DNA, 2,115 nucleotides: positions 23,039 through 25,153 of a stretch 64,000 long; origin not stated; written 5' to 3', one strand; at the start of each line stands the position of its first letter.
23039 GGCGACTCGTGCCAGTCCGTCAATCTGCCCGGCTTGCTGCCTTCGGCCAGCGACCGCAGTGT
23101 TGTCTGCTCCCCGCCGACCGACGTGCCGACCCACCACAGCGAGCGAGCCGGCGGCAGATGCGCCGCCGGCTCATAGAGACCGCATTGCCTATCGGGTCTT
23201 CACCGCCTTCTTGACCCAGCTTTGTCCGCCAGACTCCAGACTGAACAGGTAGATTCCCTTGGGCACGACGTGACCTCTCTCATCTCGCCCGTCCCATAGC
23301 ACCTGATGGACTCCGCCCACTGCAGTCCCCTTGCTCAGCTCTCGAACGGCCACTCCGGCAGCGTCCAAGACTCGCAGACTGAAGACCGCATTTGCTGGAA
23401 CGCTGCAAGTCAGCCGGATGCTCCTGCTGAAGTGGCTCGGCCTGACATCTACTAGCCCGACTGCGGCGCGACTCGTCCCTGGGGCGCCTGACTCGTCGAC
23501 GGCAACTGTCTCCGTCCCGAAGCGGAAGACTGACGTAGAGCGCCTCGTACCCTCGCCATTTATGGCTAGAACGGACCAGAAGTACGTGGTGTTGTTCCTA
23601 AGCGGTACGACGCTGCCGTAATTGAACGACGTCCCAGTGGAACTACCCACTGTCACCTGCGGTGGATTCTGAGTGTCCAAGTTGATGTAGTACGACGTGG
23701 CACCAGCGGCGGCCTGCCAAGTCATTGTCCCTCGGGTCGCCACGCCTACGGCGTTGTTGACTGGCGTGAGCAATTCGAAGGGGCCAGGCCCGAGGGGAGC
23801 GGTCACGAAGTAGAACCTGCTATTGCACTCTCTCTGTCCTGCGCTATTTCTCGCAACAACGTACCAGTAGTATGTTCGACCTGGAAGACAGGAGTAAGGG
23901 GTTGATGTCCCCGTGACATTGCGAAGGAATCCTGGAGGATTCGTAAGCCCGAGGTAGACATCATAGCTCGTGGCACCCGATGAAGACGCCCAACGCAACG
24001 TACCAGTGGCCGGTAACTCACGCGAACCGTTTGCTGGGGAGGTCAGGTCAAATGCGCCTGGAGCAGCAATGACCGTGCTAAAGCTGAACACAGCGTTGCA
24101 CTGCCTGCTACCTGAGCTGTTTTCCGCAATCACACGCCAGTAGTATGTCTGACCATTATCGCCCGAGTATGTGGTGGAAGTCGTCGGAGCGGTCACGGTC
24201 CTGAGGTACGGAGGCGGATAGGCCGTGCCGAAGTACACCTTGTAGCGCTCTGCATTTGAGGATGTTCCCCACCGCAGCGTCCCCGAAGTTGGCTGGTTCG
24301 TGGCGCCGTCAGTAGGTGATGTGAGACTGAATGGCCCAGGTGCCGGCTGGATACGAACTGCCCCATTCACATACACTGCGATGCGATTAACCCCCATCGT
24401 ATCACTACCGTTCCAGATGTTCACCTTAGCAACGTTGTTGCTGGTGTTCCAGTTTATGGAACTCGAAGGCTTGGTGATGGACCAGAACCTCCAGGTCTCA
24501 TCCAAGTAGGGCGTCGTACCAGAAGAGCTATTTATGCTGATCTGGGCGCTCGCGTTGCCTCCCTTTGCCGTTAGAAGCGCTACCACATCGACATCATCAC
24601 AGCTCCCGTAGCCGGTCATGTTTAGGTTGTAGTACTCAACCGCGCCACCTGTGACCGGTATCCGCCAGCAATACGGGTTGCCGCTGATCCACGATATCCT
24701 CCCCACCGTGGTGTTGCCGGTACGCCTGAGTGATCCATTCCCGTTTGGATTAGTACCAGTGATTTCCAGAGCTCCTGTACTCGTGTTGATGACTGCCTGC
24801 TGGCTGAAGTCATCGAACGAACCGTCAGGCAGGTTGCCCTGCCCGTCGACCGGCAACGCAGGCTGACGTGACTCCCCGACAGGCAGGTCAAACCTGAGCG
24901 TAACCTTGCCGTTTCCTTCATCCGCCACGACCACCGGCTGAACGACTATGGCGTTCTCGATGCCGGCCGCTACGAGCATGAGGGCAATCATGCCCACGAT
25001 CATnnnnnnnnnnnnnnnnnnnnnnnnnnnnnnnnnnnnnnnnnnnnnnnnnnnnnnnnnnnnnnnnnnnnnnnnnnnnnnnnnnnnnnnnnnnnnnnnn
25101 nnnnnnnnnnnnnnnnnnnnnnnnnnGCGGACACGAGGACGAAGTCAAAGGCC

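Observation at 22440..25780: Low-GC island carrying a fibronectin-III-repeat T9SS cargo gene whose sorting tail has a foreign flavour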

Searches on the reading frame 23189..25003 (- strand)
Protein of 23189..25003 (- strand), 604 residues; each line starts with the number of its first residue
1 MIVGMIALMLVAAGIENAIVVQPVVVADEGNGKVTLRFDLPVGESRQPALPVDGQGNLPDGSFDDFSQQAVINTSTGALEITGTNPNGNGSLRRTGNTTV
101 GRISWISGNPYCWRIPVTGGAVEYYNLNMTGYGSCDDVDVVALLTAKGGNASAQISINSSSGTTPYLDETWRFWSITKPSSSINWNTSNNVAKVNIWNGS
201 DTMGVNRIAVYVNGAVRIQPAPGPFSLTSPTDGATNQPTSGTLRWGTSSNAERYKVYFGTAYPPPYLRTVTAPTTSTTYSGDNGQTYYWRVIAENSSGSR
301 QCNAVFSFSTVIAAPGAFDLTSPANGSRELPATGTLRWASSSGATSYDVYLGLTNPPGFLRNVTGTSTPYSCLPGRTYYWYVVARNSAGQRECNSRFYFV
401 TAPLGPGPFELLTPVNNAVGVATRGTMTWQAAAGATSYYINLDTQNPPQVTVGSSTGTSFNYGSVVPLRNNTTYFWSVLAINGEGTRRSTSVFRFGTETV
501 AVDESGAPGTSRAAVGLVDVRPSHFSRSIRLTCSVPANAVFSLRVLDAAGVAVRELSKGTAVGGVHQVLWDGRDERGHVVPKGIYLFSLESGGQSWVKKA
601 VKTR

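Call 7: search_protein_families(library=pfam, proteins=[window:23189-25003:-], max_evalue=0.01)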
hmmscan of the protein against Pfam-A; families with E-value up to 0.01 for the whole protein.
window:23189-25003:- (604 aa): 3 families
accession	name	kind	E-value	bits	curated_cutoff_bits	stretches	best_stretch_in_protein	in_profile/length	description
PF13860.13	FlgD_ig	-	4.3e-10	39.9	27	1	529-591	14-75/79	FlgD Ig-like domain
PF25788.1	Ig_Rha78A_N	-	0.0015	19.2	27.4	0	435-491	35-94/105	Rha78A-like, N-terminal immunoglobulin domain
PF21910.2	GH85_C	-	0.0037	18.1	27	0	425-495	19-91/95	GH85 endohexosaminidases, C-terminal domain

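Call 8: search_protein_families(library=ncbifam, proteins=[window:23189-25003:-], max_evalue=0.01)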
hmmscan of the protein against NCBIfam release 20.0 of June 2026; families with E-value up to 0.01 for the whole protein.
window:23189-25003:- (604 aa): 3 families
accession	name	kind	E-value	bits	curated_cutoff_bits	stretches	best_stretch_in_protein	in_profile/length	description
NF005176.1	PRK06655.1-1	equivalog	5.2e-07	29.8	230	1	540-592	98-150/197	flagellar hook assembly protein FlgD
NF009276.0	PRK12633.1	equivalog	0.00018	21.3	383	1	539-588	129-178/234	flagellar basal body rod modification protein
NF009453.0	PRK12813.1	equivalog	0.00035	20.2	264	1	543-592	128-174/223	flagellar basal body rod modification protein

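Call 11: find_homologous_proteins(query=window:23189-25003:-)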
Query window:23189-25003:- (604 aa): 383 proteins with E <= 0.001 among 8000 candidates; the best 120 are listed.
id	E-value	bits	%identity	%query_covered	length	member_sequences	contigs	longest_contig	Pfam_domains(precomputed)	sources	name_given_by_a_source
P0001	0.0e+0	1363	100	100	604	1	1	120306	PF13860.13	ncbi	-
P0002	1.5e-234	798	49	82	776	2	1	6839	PF25788.3,PF21910.3,PF13860.13,PF00041.28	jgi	jgi:hypothetical protein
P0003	3.0e-178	612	49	82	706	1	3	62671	PF25059.2,PF21910.3,PF13860.13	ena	-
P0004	1.9e-104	369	40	45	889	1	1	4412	PF25059.2,PF25788.3,PF21910.3,PF17964.8,PF00041.28,PF16656.12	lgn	-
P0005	9.0e-104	366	41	44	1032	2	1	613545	PF21605.4,PF16655.13,PF25059.2,PF25788.3,PF24489.2,PF00041.28,PF10179.16,PF16656.12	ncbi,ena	-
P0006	2.2e-100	355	34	45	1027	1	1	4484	PF25059.2,PF25788.3,PF21910.3,PF00041.28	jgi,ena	-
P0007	9.2e-98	347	54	55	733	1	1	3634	PF19190.7,PF05096.19,PF21959.3,PF18962.8,PF24684.2,PF13860.13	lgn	-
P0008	3.7e-97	345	39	45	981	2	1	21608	PF25788.3,PF21910.3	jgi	jgi:fibronectin type 3 domain-containing protein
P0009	1.8e-95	339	33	46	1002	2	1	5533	PF25059.2,PF25788.3,PF21910.3,PF19081.7,PF00041.28,PF16656.12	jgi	-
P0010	1.5e-93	333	40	44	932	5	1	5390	PF25059.2,PF25788.3,PF21910.3,PF17964.8,PF00041.28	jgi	jgi:hypothetical protein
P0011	1.7e-84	303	36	45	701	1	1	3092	PF25059.2,PF25788.3,PF17964.8,PF00041.28,PF16656.12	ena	-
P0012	1.4e-76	277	33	48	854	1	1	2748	PF25788.3,PF21910.3,PF19081.7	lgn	-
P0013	5.8e-76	275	40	45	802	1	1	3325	PF16655.13,PF25788.3,PF21910.3,PF00041.28,PF16656.12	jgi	jgi:fibronectin type 3 domain-containing protein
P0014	3.7e-73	265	29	56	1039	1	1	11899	PF13205.13,PF25788.3,PF17964.8,PF16656.12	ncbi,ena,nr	ncbi:MAG TPA: hypothetical protein VFH88_02620 [Candidatus Krumholzibacteria bacterium]|nr:hypotheti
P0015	7.6e-67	244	38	46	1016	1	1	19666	PF00041.28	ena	-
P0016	1.4e-66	244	34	43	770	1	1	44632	PF25788.3,PF24489.2,PF05372.17,PF21910.3,PF17964.8,PF11482.15,PF00041.28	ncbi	ncbi:MAG: hypothetical protein E3J72_19170, partial [Planctomycetota bacterium]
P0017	6.8e-66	241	32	45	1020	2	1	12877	PF16655.13,PF25059.2,PF25788.3,PF24489.2,PF00041.28,PF16656.12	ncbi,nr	ncbi:MAG TPA: hypothetical protein DCQ28_12825 [Bacteroidetes bacterium]|nr:hypothetical protein [Ba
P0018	3.9e-64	236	37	45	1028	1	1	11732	PF00112.30,PF19081.7,PF00041.28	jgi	jgi:C1A family cysteine protease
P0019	2.8e-62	229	33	61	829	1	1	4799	PF18962.8,PF25788.3,PF24489.2,PF26953.1,PF00041.28,PF16656.12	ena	-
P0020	2.0e-61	227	37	47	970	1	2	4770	PF16655.13,PF25059.2,PF25788.3,PF24489.2,PF13860.13,PF00041.28,PF16656.12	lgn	-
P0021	6.3e-60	222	39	46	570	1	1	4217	PF25788.3,PF00041.28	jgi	-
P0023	1.9e-57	213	38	52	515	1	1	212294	PF16655.13,PF01108.24,PF25788.3,PF24489.2,PF00041.28,PF16656.12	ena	-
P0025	2.8e-55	206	40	45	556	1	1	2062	PF25059.2,PF25788.3,PF21910.3,PF21471.4,PF19081.7,PF00041.28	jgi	jgi:hypothetical protein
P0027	2.1e-51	193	31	49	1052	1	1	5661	PF16655.13,PF13715.13,PF25059.2,PF22902.3,PF18962.8,PF25788.3,PF24489.2,PF13620.13,PF22904.4,PF00041.28,PF16656.12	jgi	-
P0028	5.0e-48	182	29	58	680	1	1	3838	PF01108.24,PF00404.25,PF25788.3,PF14292.13,PF00041.28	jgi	jgi:hypothetical protein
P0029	6.3e-48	182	29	58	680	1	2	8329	PF01108.24,PF00404.25,PF25788.3,PF14292.13,PF00041.28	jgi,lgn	jgi:hypothetical protein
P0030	7.2e-48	182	36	45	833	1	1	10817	PF25059.2,PF26549.1,PF26550.2,PF07676.19,PF00041.28,PF16656.12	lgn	-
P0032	3.2e-46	176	38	56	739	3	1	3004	PF01839.30,PF25059.2,PF13517.13,PF25788.3,PF17964.8,PF00041.28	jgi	jgi:hypothetical protein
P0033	6.4e-45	172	36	46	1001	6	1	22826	PF00112.30,PF00041.28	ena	-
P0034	2.0e-44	170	29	48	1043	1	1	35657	PF16655.13,PF00801.27,PF13205.13,PF25788.3,PF24489.2,PF00041.28,PF18911.7,PF16656.12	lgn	-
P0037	3.3e-42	163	33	37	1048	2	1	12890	PF00801.27,PF25059.2,PF25788.3,PF24489.2,PF00041.28,PF18911.7,PF16656.12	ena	-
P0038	7.6e-41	159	36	45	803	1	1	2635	PF16655.13,PF25059.2,PF25788.3,PF24489.2,PF00041.28,PF16656.12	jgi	jgi:hypothetical protein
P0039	1.0e-40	158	38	52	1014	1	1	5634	PF21910.3,PF00188.33,PF00041.28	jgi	jgi:hypothetical protein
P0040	4.6e-40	156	33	46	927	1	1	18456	PF13529.14,PF25788.3,PF00041.28,PF19077.7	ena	-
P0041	1.9e-39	154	34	46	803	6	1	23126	PF01108.24,PF13385.14,PF25788.3,PF14292.13,PF00041.28,PF16656.12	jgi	jgi:hypothetical protein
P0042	1.6e-38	151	27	64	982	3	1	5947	PF16655.13,PF25059.2,PF18962.8,PF25788.3,PF24489.2,PF00041.28,PF16656.12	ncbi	-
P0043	5.9e-38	149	27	62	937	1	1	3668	PF16655.13,PF25059.2,PF18962.8,PF25788.3,PF24489.2,PF14292.13,PF00041.28,PF16656.12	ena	-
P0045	8.2e-38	149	37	51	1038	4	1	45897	PF19543.6,PF13320.13,PF22680.3,PF21910.3,PF00041.28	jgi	jgi:hypothetical protein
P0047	1.1e-37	148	34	46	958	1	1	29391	PF17963.8,PF00415.25,PF13540.13,PF05345.19,PF25384.2,PF00041.28,PF25390.2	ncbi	ncbi:MAG: putative Ig domain-containing protein [Planctomycetota bacterium]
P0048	1.4e-37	148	34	46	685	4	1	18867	PF25788.3,PF00041.28,PF16656.12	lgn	-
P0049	2.9e-37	147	31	35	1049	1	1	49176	PF00801.27,PF25788.3,PF24489.2,PF00041.28,PF18911.7,PF16656.12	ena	-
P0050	5.3e-36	143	36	44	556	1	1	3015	PF19190.7,PF25059.2,PF13004.14,PF25529.2,PF25788.3,PF21910.3,PF00041.28,PF16656.12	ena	-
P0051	6.1e-36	142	36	47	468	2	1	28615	PF23759.2,PF00041.28,PF16656.12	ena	-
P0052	7.6e-36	142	29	48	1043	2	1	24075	PF16655.13,PF00801.27,PF25788.3,PF00041.28,PF18911.7,PF16656.12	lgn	-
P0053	7.7e-36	142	28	44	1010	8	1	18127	PF02469.28,PF06452.17,PF01483.28,PF00041.28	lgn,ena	-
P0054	1.8e-35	141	36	44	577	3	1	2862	PF25788.3,PF25814.2,PF21910.3,PF00041.28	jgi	jgi:hypothetical protein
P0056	4.1e-35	140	28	65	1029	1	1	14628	PF16655.13,PF25059.2,PF18962.8,PF25788.3,PF24489.2,PF00041.28,PF16656.12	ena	-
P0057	9.3e-35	138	35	46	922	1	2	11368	PF16655.13,PF25059.2,PF17164.11,PF25788.3,PF00041.28,PF16656.12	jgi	jgi:uncharacterized delta-60 repeat protein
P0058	1.8e-34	138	25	63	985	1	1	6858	PF18962.8,PF25788.3,PF00041.28,PF16656.12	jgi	jgi:hypothetical protein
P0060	3.6e-34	137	35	43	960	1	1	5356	PF25788.3,PF00041.28,PF16656.12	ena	-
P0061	2.4e-33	134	28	47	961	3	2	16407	PF00041.28,PF18911.7,PF16656.12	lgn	-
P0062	2.7e-33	134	29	45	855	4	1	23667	PF25059.2,PF17963.8,PF25788.3,PF18998.7,PF17964.8,PF00041.28,PF18911.7,PF16656.12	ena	-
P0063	3.5e-33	133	35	45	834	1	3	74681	PF25059.2,PF26549.1,PF26550.2,PF07676.19,PF00041.28,PF16656.12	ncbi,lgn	-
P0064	3.6e-33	133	27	45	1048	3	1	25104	PF00801.27,PF13205.13,PF25788.3,PF24489.2,PF00041.28,PF18911.7,PF16656.12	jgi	-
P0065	4.2e-33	133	25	62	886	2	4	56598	PF18962.8,PF25788.3,PF00041.28,PF16656.12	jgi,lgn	-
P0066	2.7e-32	130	31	56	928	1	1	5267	PF25059.2,PF17164.11,PF25788.3,PF14292.13,PF00041.28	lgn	-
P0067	4.8e-32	130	34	46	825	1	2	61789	PF26549.1,PF07676.19,PF00041.28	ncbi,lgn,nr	ncbi:MAG: hypothetical protein CHACPFDD_03270 [Phycisphaerae bacterium]|nr:hypothetical protein [Phy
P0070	3.6e-31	127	32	50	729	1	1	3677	PF16655.13,PF25059.2,PF25788.3,PF14292.13,PF00041.28,PF16656.12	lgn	-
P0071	3.7e-31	127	34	48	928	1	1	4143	PF16655.13,PF25788.3,PF24489.2,PF00041.28,PF16656.12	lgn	-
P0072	6.4e-31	126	38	33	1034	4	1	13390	PF25059.2,PF25788.3,PF17829.8,PF00041.28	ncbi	ncbi:MAG TPA: hypothetical protein VGG73_14195, partial [Vicinamibacterales bacterium]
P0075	2.3e-29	121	34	35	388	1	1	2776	PF16655.13,PF01108.24,PF25059.2,PF24421.2,PF25788.3,PF24489.2,PF14292.13,PF00041.28,PF16656.12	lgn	-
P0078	2.2e-28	117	33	46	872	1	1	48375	PF25788.3,PF00041.28,PF16656.12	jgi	jgi:hypothetical protein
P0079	2.4e-28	117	29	46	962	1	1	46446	PF00801.27,PF00041.28,PF18911.7,PF16656.12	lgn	-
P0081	3.5e-28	117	28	47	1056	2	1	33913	PF00801.27,PF25788.3,PF24489.2,PF00041.28,PF18911.7,PF16656.12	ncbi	-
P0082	1.3e-27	115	32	47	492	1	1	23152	PF01108.24,PF18962.8,PF25788.3,PF00041.28,PF16656.12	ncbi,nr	ncbi:MAG: T9SS type A sorting domain-containing protein [Ignavibacteriae bacterium]|nr:T9SS type A s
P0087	1.2e-26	112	35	43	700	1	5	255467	PF16655.13,PF01108.24,PF25059.2,PF25788.3,PF00041.28,PF16656.12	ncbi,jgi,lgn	-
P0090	2.0e-26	111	27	46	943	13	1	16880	PF00801.27,PF25059.2,PF25788.3,PF24489.2,PF00041.28,PF16656.12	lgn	-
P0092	2.0e-26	111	27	63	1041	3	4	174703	PF01839.30,PF13517.13,PF18962.8,PF25788.3,PF13860.13,PF07593.19,PF00041.28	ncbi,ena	-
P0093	2.9e-26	110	35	42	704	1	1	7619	PF25059.2,PF00041.28,PF16656.12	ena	-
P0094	3.9e-26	110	29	46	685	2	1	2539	PF13360.14,PF17963.8,PF13570.14,PF25788.3,PF00041.28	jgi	-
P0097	8.4e-26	109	49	24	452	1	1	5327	PF25788.3,PF17964.8,PF00041.28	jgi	jgi:hypothetical protein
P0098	1.5e-25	108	27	46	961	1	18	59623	PF00801.27,PF00041.28,PF18911.7,PF16656.12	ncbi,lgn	-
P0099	2.7e-25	107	27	54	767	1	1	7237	PF18962.8,PF25788.3,PF00041.28,PF16656.12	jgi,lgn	jgi:hypothetical protein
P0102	4.9e-25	106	37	41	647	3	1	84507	PF25059.2,PF13320.13,PF17964.8,PF00041.28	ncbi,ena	-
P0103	5.3e-25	106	29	46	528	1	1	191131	PF17963.8,PF25788.3,PF17964.8,PF00041.28,PF16656.12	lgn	-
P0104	6.3e-25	106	40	28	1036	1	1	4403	PF04151.22,PF20773.6,PF21471.4,PF00041.28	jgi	-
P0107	1.5e-24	105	34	46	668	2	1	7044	PF16655.13,PF25059.2,PF13205.13,PF11999.14,PF25788.3,PF00041.28,PF16656.12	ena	-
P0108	1.9e-24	104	41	26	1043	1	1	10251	PF00404.25,PF00041.28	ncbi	-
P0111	3.4e-24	104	43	31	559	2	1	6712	PF04151.22,PF20773.6,PF21471.4,PF00041.28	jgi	jgi:hypothetical protein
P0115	3.2e-23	100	38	29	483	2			PF25059.2,PF25788.3,PF00041.28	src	-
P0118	7.5e-23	99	42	30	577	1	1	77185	PF01839.30,PF12256.15,PF13517.13,PF00041.28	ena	-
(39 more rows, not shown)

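Call 12: find_encoding_contigs(protein=window:23189-25003:-, flank=10000, max_places=10)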
Protein window:23189-25003:- (604 aa): no gene with exactly this product is on record in the collection.

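Call 13: find_encoding_contigs(protein=P0001, flank=10000, max_places=5)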
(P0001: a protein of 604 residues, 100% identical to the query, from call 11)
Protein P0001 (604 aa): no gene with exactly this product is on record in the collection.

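Call 14: find_encoding_contigs(protein=P0003, flank=10000, max_places=5)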
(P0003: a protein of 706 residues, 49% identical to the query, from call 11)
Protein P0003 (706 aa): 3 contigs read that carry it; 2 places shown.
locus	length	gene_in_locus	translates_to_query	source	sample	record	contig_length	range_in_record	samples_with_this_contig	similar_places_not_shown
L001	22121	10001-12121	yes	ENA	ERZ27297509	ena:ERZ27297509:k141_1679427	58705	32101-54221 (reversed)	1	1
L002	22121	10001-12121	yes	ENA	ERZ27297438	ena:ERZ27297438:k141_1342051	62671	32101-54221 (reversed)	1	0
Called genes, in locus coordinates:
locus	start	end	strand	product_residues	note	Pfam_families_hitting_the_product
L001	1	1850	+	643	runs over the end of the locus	PF07973:tRNA_SAD, PF00587:tRNA-synt_2b, PF03129:HGTP_anticodon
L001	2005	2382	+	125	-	PF05198:IF3_N (weak), PF00707:IF3_C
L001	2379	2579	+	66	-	PF01632:Ribosomal_L35p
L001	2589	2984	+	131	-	PF00453:Ribosomal_L20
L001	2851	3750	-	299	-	-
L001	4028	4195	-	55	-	-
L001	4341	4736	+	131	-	-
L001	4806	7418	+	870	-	PF01839:FG-GAP (faint), PF13517:FG-GAP_3 (faint), PF00512:HisKA, PF02518:HATPase_c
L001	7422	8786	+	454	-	PF00072:Response_reg, PF13191:AAA_16 (faint), PF00158:Sigma54_activat, PF14532:Sigma54_activ_2, PF07724:AAA_2 (weak), PF07728:AAA_5 (weak), PF25601:AAA_lid_14, PF02954:HTH_8 (weak), +1 more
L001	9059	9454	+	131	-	-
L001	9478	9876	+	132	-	-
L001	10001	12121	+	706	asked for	PF21910:GH85_C (faint), PF25059:FN3_DSCAM-DSCAML_C (faint), PF13860:FlgD_ig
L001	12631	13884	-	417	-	PF01676:Metalloenzyme, PF10143:PhosphMutase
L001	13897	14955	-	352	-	PF05343:Peptidase_M42, PF01546:Peptidase_M20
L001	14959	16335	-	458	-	PF14821:Thr_synth_N, PF00291:PALP, PF24857:THR4_C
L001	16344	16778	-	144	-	PF05635:23S_rRNA_IVP, PF22296:bAvd (weak)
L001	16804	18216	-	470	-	PF01053:Cys_Met_Meta_PP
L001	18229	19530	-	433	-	PF04519:Bactofilin (faint)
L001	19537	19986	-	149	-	-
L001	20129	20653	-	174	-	-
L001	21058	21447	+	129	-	PF01850:PIN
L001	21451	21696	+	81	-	PF02604:PhdYeFM_antitox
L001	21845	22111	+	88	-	PF13560:HTH_31, PF12844:HTH_19, PF01381:HTH_3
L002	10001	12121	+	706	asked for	PF21910:GH85_C (faint), PF25059:FN3_DSCAM-DSCAML_C (faint), PF13860:FlgD_ig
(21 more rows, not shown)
